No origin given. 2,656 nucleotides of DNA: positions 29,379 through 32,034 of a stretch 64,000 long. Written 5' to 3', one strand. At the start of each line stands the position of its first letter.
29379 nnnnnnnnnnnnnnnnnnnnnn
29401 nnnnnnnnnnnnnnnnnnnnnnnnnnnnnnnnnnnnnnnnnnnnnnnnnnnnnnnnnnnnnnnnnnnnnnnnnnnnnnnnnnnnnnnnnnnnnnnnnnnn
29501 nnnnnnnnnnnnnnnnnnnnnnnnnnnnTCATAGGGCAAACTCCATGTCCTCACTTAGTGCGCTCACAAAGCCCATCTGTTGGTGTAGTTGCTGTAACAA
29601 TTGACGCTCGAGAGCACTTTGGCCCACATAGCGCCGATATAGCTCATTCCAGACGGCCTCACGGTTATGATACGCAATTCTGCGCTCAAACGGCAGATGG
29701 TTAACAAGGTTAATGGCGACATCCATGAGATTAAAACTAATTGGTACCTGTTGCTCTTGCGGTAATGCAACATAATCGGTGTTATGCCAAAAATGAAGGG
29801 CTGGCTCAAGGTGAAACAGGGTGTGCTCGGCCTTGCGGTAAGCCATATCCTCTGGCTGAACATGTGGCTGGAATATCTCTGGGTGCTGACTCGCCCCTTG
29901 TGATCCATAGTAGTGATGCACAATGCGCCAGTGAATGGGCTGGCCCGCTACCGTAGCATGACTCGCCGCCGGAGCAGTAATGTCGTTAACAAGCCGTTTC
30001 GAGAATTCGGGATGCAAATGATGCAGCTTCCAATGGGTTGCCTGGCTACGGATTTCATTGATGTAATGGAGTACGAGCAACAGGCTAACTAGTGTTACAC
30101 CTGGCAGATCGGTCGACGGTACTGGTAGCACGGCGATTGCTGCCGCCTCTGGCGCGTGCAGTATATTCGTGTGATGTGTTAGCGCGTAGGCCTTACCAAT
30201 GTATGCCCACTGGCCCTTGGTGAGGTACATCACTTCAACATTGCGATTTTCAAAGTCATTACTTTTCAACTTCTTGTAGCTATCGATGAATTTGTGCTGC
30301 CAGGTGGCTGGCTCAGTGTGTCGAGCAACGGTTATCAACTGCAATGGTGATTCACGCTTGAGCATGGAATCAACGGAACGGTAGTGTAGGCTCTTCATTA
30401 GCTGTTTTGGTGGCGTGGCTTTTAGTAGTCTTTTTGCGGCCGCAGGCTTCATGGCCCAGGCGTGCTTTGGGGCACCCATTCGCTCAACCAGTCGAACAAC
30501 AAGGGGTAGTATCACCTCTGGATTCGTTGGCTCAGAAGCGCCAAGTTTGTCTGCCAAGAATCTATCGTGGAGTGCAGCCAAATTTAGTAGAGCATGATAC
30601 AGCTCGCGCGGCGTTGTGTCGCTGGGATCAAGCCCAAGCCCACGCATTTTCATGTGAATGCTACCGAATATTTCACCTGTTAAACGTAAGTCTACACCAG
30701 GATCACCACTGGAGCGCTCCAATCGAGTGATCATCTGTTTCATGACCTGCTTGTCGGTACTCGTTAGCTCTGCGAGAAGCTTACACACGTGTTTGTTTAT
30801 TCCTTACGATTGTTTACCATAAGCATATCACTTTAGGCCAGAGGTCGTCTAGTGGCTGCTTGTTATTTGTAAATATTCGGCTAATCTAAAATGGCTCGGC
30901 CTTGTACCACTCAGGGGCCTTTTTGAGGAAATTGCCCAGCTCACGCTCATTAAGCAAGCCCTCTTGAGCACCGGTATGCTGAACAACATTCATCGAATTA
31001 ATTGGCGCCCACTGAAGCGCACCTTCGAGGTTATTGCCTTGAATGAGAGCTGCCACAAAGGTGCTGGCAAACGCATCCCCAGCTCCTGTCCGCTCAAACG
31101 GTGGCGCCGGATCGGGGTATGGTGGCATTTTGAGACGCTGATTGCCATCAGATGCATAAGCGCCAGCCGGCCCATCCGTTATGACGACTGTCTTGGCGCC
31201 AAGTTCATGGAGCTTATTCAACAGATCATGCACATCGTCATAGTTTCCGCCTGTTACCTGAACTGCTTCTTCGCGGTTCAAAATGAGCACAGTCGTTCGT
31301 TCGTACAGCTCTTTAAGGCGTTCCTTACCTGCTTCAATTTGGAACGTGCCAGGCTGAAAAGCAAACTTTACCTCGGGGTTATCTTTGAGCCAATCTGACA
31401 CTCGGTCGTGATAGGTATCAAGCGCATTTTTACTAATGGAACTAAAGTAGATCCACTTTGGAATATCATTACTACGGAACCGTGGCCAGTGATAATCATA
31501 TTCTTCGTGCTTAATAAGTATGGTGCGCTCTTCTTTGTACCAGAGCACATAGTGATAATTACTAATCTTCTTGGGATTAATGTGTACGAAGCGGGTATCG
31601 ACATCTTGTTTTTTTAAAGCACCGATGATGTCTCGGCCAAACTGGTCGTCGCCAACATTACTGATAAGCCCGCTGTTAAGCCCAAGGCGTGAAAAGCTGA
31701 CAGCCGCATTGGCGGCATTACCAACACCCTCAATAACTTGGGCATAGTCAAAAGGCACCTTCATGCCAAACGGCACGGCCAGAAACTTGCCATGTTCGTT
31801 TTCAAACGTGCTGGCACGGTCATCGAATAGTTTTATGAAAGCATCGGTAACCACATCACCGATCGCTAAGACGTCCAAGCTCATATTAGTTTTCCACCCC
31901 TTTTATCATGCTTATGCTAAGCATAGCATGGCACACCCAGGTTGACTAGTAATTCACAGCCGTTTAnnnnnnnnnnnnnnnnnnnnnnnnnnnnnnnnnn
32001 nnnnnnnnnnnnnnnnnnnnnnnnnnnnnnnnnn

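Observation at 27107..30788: Uncharacterised cassette: His-rich 419-aa protein coupled to a degenerate TIGR00725/LOG-like protein, plus a 565-aa helical orphan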

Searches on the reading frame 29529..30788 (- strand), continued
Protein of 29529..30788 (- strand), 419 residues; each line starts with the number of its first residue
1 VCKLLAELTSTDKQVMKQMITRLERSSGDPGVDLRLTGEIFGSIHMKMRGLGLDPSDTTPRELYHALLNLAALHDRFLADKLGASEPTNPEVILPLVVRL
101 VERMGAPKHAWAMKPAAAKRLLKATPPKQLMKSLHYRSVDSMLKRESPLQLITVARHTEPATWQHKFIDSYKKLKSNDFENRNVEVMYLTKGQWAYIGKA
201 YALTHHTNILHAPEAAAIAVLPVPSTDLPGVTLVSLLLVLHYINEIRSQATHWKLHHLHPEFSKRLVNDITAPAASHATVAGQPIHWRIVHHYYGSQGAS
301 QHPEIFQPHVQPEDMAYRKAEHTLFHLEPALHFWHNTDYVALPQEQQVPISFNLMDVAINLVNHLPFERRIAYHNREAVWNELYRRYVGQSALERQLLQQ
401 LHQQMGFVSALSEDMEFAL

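Call 45: find_related_loci(query=A1, collection=genome_contigs, flank=6000)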
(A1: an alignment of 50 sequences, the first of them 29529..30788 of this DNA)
Query A1 (419 aa) in genome_contigs; peptide patterns used: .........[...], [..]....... (x = any residue, [..] = any of these).
459 stretches matched a pattern; 414 encode a relative of the query (tblastn E <= 1e-3); the best 80 are kept; 80 distinct loci.
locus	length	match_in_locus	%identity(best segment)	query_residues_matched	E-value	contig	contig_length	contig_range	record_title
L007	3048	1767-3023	85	1-419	0e+0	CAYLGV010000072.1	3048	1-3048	MAG TPA_asm: uncultured Candidatus Saccharibacteria bacterium isolate SRP296810_co1_372 genome assembly, contig: NODE_49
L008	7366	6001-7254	61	1-419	1e-169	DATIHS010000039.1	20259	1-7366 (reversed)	MAG TPA_asm: Patescibacteria group bacterium isolate SMAG_U15644 k141_772240, whole genome shotgun sequence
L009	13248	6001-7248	59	1-417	4e-165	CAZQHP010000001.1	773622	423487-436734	MAG TPA_asm: uncultured Candidatus Saccharibacteria bacterium isolate SRP178908_co1_46 genome assembly, contig: NODE_2_l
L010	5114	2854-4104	59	1-418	7e-164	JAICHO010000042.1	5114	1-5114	MAG: Candidatus Saccharibacteria bacterium isolate GZL_FP_2_bin.7 k141_3343083_length_5114_cov_10.0000, whole genome sho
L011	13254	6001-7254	56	1-419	5e-161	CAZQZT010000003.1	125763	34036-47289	MAG TPA_asm: uncultured Candidatus Saccharibacteria bacterium isolate binchicken_co308_31 genome assembly, contig: NODE_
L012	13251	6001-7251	58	1-418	3e-161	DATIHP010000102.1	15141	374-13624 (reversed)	MAG TPA_asm: Candidatus Saccharimonadales bacterium isolate SMAG_U15641 k141_400555, whole genome shotgun sequence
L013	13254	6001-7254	54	1-419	7e-160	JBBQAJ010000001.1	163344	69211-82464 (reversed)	MAG: Candidatus Saccharimonadales bacterium isolate Co_metawrap_1474 Cmw_1474_k141_17040568_length_163344_cov_15.9996, w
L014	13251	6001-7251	57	1-418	2e-157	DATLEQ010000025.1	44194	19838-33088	MAG TPA_asm: Candidatus Limnocylindrales bacterium isolate SMAG_U14380 k141_239772, whole genome shotgun sequence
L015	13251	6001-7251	51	1-418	7e-149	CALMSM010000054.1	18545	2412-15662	MAG TPA_asm: uncultured Candidatus Saccharibacteria bacterium isolate SRR6158316_bin.85_CONCOCT_v1.1_MAG genome assembly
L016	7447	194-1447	52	1-419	6e-153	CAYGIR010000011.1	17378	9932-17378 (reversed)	MAG TPA_asm: uncultured Candidatus Saccharibacteria bacterium isolate ERP113451_co1_98 genome assembly, contig: NODE_378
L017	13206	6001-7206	53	1-403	1e-145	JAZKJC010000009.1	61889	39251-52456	MAG: Patescibacteria group bacterium isolate ADI_DC_SW_02_SPN_11032020-bin081_1 DCSW02SPN_B081_1_000000000009, whole gen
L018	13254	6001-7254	54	1-419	6e-144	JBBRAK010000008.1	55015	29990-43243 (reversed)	MAG: Candidatus Saccharimonadales bacterium isolate Co_metawrap_2292 Cmw_2292_k141_12039156_length_55015_cov_12.0000, wh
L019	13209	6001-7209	50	1-404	1e-133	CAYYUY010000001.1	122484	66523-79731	MAG TPA_asm: uncultured Candidatus Saccharibacteria bacterium isolate SRP193066_co1_2 genome assembly, contig: NODE_199_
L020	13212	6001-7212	47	1-405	5e-129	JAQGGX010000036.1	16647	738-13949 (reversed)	MAG: Candidatus Saccharibacteria bacterium isolate RYN_418 scaffold_3613527, whole genome shotgun sequence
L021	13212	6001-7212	45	1-405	2e-128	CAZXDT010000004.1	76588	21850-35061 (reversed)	MAG TPA_asm: uncultured Candidatus Saccharibacteria bacterium isolate SRP193066_co1_99 genome assembly, contig: NODE_365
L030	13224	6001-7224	49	1-410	3e-122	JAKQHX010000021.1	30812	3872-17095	MAG: bacterium isolate USDE_metabat.59 k141_1044787, whole genome shotgun sequence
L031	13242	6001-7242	45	1-416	1e-121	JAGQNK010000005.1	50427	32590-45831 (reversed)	MAG: Candidatus Saccharibacteria bacterium isolate HKST-UBA66 2008_14555, whole genome shotgun sequence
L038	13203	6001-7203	44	1-403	3e-119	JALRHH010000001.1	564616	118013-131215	MAG: Candidatus Saccharimonadia bacterium isolate MYJ.17 NODE_1_length_564616_cov_19.245983, whole genome shotgun sequen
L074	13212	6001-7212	40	1-405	1e-107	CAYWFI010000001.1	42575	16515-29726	MAG TPA_asm: uncultured Candidatus Saccharibacteria bacterium isolate SRP344714_co2_289 genome assembly, contig: NODE_21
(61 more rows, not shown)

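Call 48: search_protein_families(library=phrogs, proteins=[window:29529-30788:-], max_evalue=0.1)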
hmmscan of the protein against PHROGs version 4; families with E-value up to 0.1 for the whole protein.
window:29529-30788:- (419 aa): 0 families

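Call 55: find_encoding_contigs(protein=P0138, flank=8000, max_places=3)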
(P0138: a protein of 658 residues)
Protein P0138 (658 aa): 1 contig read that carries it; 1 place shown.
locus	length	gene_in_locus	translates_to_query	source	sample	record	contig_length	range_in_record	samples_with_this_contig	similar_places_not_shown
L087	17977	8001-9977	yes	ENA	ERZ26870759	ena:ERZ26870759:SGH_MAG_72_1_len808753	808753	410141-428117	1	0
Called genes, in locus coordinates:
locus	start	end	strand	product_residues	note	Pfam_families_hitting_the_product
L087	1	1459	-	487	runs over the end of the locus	PF13328:HD_4, PF01966:HD, PF04607:RelA_SpoT, PF02824:TGS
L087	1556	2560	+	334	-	PF00044:Gp_dh_N, PF02800:Gp_dh_C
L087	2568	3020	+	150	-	PF02502:LacAB_rpiB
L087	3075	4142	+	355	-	PF00834:Ribul_P_3_epim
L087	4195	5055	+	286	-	PF13292:DXP_synthase_N, PF00456:Transketolase_N, PF00676:E1_dh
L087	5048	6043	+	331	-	PF02779:Transket_pyr, PF02780:Transketolase_C, PF22613:Transketolase_C_1 (weak)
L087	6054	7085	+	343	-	PF00294:PfkB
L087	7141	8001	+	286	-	PF01116:F_bP_aldolase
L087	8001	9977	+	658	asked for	PF18306:LDcluster4, PF03641:Lysine_decarbox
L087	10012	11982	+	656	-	PF00270:DEAD (faint), PF04851:ResIII, PF17757:UvrB_inter, PF27431:UvrB_3rd, PF00271:Helicase_C, PF12344:UvrB, PF02151:UVR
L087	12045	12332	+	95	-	PF02686:GatC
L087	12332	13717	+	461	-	PF01425:Amidase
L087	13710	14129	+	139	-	-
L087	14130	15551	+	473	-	PF02934:GatB_N, PF02637:GatB_Yqey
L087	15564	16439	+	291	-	PF00483:NTP_transferase, PF12804:NTP_transf_3 (weak)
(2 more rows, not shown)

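Call 76: find_encoding_contigs(protein=P0265, flank=6000, max_places=1)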
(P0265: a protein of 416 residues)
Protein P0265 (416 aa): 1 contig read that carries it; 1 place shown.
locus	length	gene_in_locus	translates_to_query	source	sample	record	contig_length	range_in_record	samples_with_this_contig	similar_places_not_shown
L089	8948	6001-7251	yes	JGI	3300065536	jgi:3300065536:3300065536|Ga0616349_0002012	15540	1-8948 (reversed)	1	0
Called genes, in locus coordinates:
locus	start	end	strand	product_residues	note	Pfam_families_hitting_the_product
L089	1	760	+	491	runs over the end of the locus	PF00044:Gp_dh_N, PF02800:Gp_dh_C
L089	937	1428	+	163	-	PF02502:LacAB_rpiB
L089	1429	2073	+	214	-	PF00834:Ribul_P_3_epim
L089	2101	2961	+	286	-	PF13292:DXP_synthase_N, PF00456:Transketolase_N, PF00676:E1_dh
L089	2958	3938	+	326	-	PF02779:Transket_pyr, PF02780:Transketolase_C, PF22613:Transketolase_C_1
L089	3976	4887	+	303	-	PF01116:F_bP_aldolase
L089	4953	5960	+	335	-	PF00294:PfkB, PF08543:Phos_pyr_kin (weak)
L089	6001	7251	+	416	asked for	-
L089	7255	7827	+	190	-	PF18306:LDcluster4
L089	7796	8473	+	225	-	-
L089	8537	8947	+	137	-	?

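Call 77: find_encoding_contigs(protein=P0249, flank=6000, max_places=1)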
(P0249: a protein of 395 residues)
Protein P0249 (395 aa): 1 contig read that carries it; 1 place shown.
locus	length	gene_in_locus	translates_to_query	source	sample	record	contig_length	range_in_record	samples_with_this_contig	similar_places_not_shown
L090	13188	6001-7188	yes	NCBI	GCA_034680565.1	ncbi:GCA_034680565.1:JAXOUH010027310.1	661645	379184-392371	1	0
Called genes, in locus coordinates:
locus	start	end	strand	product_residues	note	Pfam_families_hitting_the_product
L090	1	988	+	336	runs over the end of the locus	PF00044:Gp_dh_N, PF02800:Gp_dh_C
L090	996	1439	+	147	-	PF02502:LacAB_rpiB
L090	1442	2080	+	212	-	PF00834:Ribul_P_3_epim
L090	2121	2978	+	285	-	PF13292:DXP_synthase_N, PF00456:Transketolase_N, PF00676:E1_dh (weak)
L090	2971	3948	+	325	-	PF02779:Transket_pyr, PF02780:Transketolase_C, PF22613:Transketolase_C_1 (weak)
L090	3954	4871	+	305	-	PF01116:F_bP_aldolase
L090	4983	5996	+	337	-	PF00294:PfkB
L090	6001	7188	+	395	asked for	-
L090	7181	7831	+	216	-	PF18306:LDcluster4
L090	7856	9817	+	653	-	PF00270:DEAD (faint), PF04851:ResIII, PF17757:UvrB_inter, PF27431:UvrB_3rd, PF00271:Helicase_C, PF12344:UvrB, PF02151:UVR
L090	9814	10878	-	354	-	-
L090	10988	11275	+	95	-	PF02686:GatC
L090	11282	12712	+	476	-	PF01425:Amidase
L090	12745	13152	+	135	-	-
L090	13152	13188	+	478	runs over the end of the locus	PF02934:GatB_N, PF02637:GatB_Yqey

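Call 78: find_encoding_contigs(protein=P0210, flank=6000, max_places=1)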
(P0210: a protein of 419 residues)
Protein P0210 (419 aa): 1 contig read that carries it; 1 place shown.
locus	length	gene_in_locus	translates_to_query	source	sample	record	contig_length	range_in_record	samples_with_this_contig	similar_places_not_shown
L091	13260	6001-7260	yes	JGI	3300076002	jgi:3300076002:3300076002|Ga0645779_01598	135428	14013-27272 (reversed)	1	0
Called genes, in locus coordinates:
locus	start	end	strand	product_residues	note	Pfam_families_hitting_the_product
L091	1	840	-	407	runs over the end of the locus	PF09587:PGA_cap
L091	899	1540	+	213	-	PF00834:Ribul_P_3_epim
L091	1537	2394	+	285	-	PF13292:DXP_synthase_N, PF00456:Transketolase_N, PF00676:E1_dh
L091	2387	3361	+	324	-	PF02779:Transket_pyr, PF02780:Transketolase_C, PF22613:Transketolase_C_1 (weak)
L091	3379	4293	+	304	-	PF01116:F_bP_aldolase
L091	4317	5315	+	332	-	PF00294:PfkB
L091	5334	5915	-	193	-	PF01066:CDP-OH_P_transf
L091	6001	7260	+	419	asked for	-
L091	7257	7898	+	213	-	PF18306:LDcluster4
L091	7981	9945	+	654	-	PF00270:DEAD (faint), PF04851:ResIII, PF17757:UvrB_inter, PF27431:UvrB_3rd, PF00271:Helicase_C, PF12344:UvrB, PF02151:UVR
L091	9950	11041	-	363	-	-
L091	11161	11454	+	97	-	PF02686:GatC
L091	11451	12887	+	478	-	PF01425:Amidase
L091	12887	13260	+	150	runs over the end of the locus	-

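Call 90: fold_search(model_id=the predicted structure, library=viral)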
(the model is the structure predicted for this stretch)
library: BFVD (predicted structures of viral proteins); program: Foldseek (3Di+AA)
matches with E <= 10: 80; with E <= 0.001: 0
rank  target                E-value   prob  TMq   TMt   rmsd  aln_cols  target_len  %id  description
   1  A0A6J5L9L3            2.2e-01  0.16  0.12  0.25  17.7       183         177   14  IrrE N-terminal-like domain-containing protein [uncultured Caudovirales phage]
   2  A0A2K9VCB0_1          2.9e-01  0.05  0.11  0.07  28.3       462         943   10  Tail length tape-measure protein [Lactobacillus phage Nyseid]
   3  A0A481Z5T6            3.9e-01  0.02  0.08  0.05  43.9       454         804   13  Chromosome segregation ATPase [Pithovirus LCPAC103]
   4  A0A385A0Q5            8.9e-01  0.03  0.13  0.12  28.5       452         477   12  (no name in the UniProt tables at hand)
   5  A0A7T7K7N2            9.8e-01  0.04  0.11  0.15  21.5       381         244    9  (no name in the UniProt tables at hand)
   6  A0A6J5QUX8            1.0e+00  0.02  0.11  0.07  21.4       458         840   13  Uncharacterized protein [uncultured Caudovirales phage]
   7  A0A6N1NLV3            1.2e+00  0.03  0.12  0.13  25.5       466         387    9  Putative orfan [Tupanvirus soda lake]
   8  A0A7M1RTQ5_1          1.4e+00  0.02  0.11  0.06  27.6       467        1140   12  Uncharacterized protein [uncultured phage cr272_1]
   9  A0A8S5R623            1.5e+00  0.04  0.10  0.15  20.6       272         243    9  Uncharacterized protein [Myoviridae sp. ctaOv25]
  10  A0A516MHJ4            1.7e+00  0.01  0.09  0.07  28.4       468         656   10  (no name in the UniProt tables at hand)
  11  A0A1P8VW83            2.1e+00  0.02  0.13  0.10  30.2       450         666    9  (no name in the UniProt tables at hand)
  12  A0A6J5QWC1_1          2.2e+00  0.02  0.12  0.08  26.0       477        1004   11  Phage tail tape measure protein [uncultured Caudovirales phage]
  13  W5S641                2.5e+00  0.01  0.09  0.05  50.0       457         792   12  DNA double-strand break repair ATPase [Pithovirus sibericum]
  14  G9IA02                2.7e+00  0.02  0.11  0.13  28.1       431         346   10  (no name in the UniProt tables at hand)
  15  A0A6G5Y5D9            2.9e+00  0.02  0.11  0.09  28.6       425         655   12  (no name in the UniProt tables at hand)
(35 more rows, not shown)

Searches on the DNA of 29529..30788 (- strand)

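Call 101: search_rna_families(sources=[L011, L012, L013, L017, L018, L034, L044, L050, L058, L074], threshold=gathering)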
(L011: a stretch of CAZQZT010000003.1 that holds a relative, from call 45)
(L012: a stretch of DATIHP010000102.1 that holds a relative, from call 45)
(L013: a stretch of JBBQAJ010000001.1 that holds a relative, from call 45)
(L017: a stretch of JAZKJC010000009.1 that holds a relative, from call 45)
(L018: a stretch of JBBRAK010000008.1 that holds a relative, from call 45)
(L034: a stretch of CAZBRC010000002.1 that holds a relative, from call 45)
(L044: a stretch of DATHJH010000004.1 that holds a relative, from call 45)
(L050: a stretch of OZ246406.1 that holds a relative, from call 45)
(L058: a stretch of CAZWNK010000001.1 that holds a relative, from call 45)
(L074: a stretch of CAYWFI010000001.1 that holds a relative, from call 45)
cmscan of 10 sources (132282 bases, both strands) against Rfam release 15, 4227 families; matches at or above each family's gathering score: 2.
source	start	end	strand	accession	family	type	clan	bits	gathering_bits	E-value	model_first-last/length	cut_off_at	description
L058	5443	5514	-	RF00005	tRNA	Gene; tRNA;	CL00001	68.2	29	2e-12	1-71/71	no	tRNA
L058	5552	5624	-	RF00005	tRNA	Gene; tRNA;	CL00001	60.5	29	2.7e-10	1-71/71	no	tRNA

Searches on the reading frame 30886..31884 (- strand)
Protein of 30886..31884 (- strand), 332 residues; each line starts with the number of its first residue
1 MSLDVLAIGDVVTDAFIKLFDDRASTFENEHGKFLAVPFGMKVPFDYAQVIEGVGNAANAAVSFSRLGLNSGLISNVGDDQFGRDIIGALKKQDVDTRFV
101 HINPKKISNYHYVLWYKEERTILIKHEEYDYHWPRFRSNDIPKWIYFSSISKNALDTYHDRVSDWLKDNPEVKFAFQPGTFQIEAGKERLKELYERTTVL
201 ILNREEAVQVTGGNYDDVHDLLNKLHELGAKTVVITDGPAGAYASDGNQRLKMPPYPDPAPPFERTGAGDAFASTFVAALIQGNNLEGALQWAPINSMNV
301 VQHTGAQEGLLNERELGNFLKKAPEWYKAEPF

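Call 3: search_protein_families(library=pfam, proteins=[window:30886-31884:-], max_evalue=1)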
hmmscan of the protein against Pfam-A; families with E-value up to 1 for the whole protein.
window:30886-31884:- (332 aa): 4 families
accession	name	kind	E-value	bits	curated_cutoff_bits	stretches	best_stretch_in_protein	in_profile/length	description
PF00294.29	PfkB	-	6.6e-39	134.5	25.8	1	55-309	37-298/302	pfkB family carbohydrate kinase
PF08543.17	Phos_pyr_kin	-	1.8e-06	28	27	1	188-293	111-224/246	Phosphomethylpyrimidine kinase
PF00702.32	Hydrolase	-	0.0056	17.5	26.4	1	184-244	55-129/191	haloacid dehalogenase-like hydrolase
PF20179.3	MSS51_C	-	0.13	12.4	27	1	143-232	84-167/185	MSS51 C-terminal domain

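Call 56: search_protein_families(library=ncbifam, proteins=[window:30886-31884:-], max_evalue=0.001)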
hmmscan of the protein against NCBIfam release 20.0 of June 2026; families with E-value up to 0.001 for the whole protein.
window:30886-31884:- (332 aa): 24 families
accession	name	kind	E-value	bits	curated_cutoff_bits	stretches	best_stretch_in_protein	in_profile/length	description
TIGR02152.1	D_ribokin_bact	equivalog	1e-27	97.2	299.65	2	188-316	167-296/298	ribokinase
TIGR04382.1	myo_inos_iolC_N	equivalog_domain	1.1e-27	97.1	300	2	187-319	179-308/309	5-dehydro-2-deoxygluconokinase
NF040938.1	KDG_KDGal_kin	equivalog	1.3e-22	80.3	400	2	182-321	168-304/305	bifunctional 2-dehydro-3-deoxygluconokinase/2-dehydro-3-deoxygalactonokinase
NF008353.0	PRK11142.1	equivalog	1.1e-19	71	341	2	191-322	173-305/307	ribokinase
NF007321.0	PRK09813.1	equivalog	4.2e-19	69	247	2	216-306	172-260/261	fructoselysine 6-kinase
NF041332.1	KDG_KDGal_kin_Halo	equivalog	1.7e-18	67.2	440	2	183-293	176-284/320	bifunctional 2-dehydro-3-deoxygluconokinase/2-dehydro-3-deoxygalactonokinase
NF049991.1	TagKinase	equivalog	1.2e-17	63.7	420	1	184-324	182-319/321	tagatose kinase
NF053626.1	RibKinHalex1628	equivalog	1.3e-17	64.2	330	2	191-309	171-281/293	ATP-dependent ribose-1-phosphate kinase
NF006957.1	PRK09434.1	equivalog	1.8e-16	60.5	450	2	55-106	28-79/302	fructokinase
NF047869.1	myo_kin_aldol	exception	3.2e-16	58.8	600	2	55-109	40-94/586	bifunctional 5-dehydro-2-deoxygluconokinase/5-dehydro-2-deoxyphosphogluconate aldolase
TIGR02198.1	rfaE_dom_I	equivalog_domain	4.5e-16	58.8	345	2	189-308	183-304/315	D-glycero-beta-D-manno-heptose-7-phosphate kinase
NF041134.1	R1P_kin_Thcocales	equivalog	1.6e-12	47.5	500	1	51-311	33-273/291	ADP-dependent ribose-1-phosphate kinase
TIGR03168.1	1-PFK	subfamily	1.7e-12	46.9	216.4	1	188-309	167-290/305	hexose kinase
TIGR03828.1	pfkB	equivalog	3.1e-12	46.1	292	1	188-309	167-290/305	1-phosphofructokinase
NF041164.1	NucKinThplmales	equivalog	1.9e-11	43.7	450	1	55-303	39-274/295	nucleoside kinase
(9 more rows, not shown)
